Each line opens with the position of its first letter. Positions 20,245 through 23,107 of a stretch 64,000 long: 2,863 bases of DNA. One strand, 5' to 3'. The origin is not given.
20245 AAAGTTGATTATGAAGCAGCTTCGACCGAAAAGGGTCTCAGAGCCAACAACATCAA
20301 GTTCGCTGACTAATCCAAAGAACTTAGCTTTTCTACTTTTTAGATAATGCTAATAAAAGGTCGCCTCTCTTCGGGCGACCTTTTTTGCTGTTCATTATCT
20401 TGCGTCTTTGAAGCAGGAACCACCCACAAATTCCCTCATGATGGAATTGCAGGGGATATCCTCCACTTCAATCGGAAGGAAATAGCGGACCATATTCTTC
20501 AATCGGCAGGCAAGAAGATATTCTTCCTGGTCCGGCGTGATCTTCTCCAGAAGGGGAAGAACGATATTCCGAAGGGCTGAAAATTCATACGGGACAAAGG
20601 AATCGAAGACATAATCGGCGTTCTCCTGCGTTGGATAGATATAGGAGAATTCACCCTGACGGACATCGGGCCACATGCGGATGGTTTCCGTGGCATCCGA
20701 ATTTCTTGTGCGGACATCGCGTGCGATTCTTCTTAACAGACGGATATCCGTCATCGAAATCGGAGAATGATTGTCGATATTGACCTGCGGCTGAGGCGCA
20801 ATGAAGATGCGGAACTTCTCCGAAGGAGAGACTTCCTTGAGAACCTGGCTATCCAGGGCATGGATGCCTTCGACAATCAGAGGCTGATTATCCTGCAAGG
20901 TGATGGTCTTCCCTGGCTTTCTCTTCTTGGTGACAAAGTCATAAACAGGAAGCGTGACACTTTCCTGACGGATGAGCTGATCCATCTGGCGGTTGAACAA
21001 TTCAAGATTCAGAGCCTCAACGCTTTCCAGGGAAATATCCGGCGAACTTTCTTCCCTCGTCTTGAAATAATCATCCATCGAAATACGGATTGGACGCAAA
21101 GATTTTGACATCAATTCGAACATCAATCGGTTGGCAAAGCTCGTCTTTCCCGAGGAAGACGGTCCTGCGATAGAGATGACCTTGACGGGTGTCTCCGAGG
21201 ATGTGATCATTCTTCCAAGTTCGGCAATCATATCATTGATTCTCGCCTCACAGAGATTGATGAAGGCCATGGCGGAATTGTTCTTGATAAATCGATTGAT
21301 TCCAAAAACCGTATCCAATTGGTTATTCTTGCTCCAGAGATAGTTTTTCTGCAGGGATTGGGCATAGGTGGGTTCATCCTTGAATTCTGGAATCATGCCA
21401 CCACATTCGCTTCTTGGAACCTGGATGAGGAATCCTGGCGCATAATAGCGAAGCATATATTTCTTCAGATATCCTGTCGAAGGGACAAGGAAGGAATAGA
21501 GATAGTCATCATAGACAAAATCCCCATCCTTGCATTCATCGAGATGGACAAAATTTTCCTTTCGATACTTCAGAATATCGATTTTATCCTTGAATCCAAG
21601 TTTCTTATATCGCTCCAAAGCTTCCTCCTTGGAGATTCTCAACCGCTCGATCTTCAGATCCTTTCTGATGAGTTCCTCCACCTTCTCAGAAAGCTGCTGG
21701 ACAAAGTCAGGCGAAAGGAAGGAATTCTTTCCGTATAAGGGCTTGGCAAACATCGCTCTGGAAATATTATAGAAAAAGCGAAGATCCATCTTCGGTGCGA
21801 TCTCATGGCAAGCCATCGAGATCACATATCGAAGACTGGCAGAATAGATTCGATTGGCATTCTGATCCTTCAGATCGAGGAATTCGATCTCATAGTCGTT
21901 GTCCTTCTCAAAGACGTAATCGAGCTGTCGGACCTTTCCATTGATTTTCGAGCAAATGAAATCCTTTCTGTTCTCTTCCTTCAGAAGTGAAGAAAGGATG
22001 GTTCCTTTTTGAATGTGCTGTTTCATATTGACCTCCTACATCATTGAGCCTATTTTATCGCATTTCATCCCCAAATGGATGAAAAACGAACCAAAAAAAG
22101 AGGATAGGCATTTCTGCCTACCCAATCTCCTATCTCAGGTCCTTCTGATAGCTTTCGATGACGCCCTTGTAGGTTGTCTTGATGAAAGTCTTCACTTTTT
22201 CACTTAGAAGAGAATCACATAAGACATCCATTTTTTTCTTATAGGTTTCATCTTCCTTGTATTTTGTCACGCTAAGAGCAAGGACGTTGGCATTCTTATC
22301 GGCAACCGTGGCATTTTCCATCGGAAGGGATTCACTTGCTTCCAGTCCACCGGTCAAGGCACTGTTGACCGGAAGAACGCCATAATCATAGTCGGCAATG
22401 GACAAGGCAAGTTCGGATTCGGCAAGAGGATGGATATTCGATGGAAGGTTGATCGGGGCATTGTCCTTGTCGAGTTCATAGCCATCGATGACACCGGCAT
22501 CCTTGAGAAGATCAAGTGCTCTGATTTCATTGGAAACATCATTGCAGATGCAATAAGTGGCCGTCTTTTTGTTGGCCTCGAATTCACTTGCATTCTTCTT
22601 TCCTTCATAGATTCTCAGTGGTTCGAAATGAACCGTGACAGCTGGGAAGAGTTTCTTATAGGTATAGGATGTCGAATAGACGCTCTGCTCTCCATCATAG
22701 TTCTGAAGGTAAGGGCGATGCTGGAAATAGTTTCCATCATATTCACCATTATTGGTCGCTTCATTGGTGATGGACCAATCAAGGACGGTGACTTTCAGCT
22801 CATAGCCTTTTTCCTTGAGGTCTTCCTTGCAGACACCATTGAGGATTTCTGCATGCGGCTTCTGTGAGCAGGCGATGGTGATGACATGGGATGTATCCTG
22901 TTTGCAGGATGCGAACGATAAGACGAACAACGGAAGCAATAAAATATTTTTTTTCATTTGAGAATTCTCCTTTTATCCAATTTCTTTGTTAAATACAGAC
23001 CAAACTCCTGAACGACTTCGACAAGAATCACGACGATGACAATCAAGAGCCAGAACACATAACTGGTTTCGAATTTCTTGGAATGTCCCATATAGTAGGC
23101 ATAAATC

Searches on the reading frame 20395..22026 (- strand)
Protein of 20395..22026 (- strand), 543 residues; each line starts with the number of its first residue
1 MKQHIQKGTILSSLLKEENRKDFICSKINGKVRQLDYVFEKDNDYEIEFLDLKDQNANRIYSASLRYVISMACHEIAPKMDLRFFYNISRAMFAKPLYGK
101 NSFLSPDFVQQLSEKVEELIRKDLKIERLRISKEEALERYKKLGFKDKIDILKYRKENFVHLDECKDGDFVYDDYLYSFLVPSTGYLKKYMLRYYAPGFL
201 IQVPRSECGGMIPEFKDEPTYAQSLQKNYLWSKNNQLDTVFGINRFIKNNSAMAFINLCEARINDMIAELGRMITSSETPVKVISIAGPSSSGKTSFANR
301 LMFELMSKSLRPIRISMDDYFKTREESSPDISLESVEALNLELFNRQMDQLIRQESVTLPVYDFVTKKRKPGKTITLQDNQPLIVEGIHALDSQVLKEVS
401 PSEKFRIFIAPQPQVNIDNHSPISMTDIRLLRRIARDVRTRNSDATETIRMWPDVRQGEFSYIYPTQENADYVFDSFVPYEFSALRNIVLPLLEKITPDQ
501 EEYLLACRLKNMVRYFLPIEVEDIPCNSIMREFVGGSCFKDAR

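Call 62: search_protein_families(library=pfam, proteins=[window:20395-22026:-], max_evalue=0.00001)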
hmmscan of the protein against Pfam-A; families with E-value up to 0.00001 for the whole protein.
window:20395-22026:- (543 aa): 1 family
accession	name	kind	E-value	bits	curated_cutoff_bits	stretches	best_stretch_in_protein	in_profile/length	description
PF00485.24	PRK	-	1e-18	68.3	22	1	283-476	1-189/196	Phosphoribulokinase / Uridine kinase family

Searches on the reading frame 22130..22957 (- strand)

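Call 62: search_protein_families(library=pfam, proteins=[window:22130-22957:-], max_evalue=0.00001)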
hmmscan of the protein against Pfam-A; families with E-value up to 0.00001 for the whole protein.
window:22130-22957:- (275 aa): 1 family
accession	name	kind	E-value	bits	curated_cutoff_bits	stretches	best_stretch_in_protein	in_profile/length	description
PF03180.19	Lipoprotein_9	-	1.7e-29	103.1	27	1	26-265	1-230/236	NlpA lipoprotein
